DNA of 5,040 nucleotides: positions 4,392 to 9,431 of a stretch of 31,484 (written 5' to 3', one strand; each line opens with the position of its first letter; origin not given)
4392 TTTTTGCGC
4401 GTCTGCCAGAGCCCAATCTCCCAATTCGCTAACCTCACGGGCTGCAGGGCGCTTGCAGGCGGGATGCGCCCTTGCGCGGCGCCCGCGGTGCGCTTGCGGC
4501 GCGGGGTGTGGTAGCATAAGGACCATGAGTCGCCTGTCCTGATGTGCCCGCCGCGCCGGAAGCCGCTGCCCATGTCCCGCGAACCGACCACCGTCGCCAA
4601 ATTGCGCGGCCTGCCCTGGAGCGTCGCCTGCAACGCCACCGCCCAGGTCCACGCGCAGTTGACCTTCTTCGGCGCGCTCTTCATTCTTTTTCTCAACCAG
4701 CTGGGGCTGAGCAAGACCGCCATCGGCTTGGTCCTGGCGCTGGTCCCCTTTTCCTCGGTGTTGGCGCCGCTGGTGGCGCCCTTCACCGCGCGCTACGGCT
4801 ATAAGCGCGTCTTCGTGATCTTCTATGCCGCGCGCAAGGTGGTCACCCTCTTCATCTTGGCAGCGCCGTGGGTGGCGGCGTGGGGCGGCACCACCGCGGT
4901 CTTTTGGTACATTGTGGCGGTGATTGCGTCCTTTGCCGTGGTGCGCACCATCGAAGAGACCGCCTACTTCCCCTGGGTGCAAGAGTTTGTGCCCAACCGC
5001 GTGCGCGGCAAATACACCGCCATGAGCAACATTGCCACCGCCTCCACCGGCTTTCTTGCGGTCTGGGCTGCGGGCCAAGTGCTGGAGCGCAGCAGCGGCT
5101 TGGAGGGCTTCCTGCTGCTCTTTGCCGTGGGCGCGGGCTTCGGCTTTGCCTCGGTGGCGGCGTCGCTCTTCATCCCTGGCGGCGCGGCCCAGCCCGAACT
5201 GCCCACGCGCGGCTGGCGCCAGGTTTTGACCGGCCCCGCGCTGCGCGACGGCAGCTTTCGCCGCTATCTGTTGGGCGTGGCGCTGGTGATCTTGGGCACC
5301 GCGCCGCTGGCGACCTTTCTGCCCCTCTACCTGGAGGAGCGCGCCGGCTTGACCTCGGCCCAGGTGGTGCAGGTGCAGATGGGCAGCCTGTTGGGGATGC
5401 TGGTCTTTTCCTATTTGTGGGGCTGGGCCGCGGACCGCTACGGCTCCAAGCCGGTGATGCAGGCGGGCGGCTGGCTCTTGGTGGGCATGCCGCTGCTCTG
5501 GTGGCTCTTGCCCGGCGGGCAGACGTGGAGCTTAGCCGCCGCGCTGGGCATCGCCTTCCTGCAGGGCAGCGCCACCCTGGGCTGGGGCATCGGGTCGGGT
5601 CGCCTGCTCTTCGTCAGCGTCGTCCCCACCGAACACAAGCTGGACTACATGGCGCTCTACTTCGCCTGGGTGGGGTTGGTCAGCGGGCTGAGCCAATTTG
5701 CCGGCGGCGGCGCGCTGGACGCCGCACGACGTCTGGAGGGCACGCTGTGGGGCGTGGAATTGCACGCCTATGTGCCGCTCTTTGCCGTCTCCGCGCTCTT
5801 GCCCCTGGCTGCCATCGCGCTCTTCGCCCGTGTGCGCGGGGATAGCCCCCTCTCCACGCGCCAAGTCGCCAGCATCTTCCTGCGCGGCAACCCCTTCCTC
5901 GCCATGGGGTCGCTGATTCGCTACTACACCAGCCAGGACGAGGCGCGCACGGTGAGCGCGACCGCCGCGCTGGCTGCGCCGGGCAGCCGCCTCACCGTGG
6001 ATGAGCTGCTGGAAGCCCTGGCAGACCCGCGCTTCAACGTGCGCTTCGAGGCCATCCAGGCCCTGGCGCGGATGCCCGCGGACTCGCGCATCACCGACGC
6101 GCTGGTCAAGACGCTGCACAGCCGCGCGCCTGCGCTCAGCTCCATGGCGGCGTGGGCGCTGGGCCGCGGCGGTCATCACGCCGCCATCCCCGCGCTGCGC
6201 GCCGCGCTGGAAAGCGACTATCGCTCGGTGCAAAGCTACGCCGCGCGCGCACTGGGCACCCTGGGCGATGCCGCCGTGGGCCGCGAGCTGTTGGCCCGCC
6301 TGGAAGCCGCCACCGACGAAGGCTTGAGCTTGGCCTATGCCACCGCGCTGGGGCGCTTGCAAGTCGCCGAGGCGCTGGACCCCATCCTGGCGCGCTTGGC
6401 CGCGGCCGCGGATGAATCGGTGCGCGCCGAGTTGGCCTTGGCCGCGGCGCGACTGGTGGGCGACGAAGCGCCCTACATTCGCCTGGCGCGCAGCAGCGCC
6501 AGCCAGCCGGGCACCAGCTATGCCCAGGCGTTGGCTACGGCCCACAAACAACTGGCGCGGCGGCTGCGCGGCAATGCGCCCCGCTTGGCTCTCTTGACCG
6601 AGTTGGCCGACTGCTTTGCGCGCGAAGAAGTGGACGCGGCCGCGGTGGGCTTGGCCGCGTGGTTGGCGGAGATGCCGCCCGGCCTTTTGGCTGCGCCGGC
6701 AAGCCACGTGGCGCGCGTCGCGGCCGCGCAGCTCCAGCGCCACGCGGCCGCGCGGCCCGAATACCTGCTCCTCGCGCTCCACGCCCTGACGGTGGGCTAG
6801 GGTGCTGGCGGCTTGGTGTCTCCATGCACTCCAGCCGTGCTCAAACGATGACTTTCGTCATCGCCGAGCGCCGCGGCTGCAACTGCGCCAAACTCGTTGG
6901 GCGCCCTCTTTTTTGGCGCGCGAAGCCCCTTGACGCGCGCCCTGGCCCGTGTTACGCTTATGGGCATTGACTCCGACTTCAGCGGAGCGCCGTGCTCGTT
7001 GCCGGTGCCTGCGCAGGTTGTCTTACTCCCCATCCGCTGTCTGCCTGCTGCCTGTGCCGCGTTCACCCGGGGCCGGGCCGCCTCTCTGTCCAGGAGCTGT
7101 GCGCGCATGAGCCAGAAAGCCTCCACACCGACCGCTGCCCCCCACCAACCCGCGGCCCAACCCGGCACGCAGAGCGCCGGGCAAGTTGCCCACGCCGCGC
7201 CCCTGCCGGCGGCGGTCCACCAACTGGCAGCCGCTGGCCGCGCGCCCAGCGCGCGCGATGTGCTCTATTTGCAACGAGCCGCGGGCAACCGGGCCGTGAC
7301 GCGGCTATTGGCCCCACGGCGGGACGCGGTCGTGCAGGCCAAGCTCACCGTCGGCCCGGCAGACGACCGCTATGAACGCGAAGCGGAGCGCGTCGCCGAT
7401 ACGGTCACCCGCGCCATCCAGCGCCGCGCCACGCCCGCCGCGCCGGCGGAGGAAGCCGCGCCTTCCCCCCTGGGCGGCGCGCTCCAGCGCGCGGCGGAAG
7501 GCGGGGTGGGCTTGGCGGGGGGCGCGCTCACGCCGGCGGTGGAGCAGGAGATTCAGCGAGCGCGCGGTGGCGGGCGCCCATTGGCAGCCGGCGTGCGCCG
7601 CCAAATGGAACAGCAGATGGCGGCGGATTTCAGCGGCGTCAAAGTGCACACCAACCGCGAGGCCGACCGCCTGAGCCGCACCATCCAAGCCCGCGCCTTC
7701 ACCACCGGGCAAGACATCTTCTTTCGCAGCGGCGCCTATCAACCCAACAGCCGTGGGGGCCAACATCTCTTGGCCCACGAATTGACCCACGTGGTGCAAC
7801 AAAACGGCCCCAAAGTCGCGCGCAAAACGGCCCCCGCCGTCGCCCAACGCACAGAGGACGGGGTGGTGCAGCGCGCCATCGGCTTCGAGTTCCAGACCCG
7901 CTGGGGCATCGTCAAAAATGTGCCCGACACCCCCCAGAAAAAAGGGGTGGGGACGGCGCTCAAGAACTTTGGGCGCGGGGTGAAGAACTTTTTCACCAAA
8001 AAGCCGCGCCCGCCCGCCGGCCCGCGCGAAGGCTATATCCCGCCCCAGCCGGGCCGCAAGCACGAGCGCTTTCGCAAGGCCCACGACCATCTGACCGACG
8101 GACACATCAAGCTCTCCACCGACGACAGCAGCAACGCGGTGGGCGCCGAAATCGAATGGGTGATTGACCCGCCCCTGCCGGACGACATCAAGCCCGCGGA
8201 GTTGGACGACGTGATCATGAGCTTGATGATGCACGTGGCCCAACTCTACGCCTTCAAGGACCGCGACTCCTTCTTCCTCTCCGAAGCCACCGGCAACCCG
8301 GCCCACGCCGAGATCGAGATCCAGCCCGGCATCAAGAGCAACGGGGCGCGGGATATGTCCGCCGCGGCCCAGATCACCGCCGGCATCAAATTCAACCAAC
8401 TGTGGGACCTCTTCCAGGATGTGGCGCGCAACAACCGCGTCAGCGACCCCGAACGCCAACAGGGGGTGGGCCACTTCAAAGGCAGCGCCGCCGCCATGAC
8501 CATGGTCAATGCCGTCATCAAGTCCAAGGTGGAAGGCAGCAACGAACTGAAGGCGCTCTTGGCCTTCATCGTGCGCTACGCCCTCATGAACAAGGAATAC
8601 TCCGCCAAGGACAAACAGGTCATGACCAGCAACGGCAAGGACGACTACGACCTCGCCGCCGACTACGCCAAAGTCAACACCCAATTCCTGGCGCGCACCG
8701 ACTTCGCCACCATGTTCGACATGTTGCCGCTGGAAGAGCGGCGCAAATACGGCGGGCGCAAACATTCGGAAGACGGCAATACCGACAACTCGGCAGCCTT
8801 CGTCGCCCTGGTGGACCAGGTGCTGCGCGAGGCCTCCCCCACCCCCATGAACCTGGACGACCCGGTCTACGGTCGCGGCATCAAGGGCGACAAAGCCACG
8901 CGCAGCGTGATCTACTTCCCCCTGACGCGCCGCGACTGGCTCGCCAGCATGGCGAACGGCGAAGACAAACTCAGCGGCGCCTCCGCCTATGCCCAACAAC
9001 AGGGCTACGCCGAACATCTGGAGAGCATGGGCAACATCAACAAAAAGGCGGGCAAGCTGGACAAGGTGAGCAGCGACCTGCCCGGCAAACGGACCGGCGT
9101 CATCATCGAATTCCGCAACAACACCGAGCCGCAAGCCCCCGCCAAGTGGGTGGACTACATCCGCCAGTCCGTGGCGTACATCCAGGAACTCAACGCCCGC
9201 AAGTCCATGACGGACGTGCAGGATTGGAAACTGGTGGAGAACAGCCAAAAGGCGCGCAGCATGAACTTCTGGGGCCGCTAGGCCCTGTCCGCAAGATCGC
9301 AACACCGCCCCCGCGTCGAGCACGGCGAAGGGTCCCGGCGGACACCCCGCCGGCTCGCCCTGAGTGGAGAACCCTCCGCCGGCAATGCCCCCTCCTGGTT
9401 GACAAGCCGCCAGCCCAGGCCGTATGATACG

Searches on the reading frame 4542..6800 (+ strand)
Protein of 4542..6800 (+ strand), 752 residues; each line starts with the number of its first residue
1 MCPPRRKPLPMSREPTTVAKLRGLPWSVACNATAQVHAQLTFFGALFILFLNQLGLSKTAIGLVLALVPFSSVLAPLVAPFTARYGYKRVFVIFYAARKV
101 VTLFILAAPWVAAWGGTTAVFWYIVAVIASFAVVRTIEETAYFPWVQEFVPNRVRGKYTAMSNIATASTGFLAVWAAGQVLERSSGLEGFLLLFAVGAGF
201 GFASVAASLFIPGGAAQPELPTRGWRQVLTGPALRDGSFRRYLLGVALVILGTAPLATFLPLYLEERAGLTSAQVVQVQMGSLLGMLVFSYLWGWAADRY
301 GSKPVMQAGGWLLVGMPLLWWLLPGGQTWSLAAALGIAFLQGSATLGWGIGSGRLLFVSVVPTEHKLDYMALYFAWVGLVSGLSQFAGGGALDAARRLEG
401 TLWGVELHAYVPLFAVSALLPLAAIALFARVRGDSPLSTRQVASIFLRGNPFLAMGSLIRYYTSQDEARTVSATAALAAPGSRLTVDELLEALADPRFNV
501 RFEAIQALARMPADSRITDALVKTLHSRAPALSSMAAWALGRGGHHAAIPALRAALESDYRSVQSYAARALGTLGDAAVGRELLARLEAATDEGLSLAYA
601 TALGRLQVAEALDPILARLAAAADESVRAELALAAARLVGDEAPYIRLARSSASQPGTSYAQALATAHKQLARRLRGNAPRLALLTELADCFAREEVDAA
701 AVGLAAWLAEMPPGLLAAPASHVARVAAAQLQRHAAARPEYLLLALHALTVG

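Call 25: search_protein_families(library=pfam, proteins=[window:4542-6800:+], max_evalue=0.00001)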
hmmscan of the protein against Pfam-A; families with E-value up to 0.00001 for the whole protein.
window:4542-6800:+ (752 aa): 3 families
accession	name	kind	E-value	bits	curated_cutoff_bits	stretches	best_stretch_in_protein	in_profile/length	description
PF13646.12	HEAT_2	-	1.1e-22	80.5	27.7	2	486-572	1-88/88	HEAT repeats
PF07690.21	MFS_1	-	1.1e-12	48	33.4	1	40-281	12-241/347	Major Facilitator Superfamily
PF03130.22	HEAT_PBS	-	9.6e-06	26.1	20.9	0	536-557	5-26/27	PBS lyase HEAT-like repeat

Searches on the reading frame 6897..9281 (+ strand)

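Call 25: search_protein_families(library=pfam, proteins=[window:6897-9281:+], max_evalue=0.00001)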
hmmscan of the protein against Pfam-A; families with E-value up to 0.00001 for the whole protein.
window:6897-9281:+ (794 aa): 1 family
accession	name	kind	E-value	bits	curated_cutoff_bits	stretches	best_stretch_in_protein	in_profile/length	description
PF13699.11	eCIS_core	-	4.9e-32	110.4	22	1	228-304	1-77/79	eCIS core domain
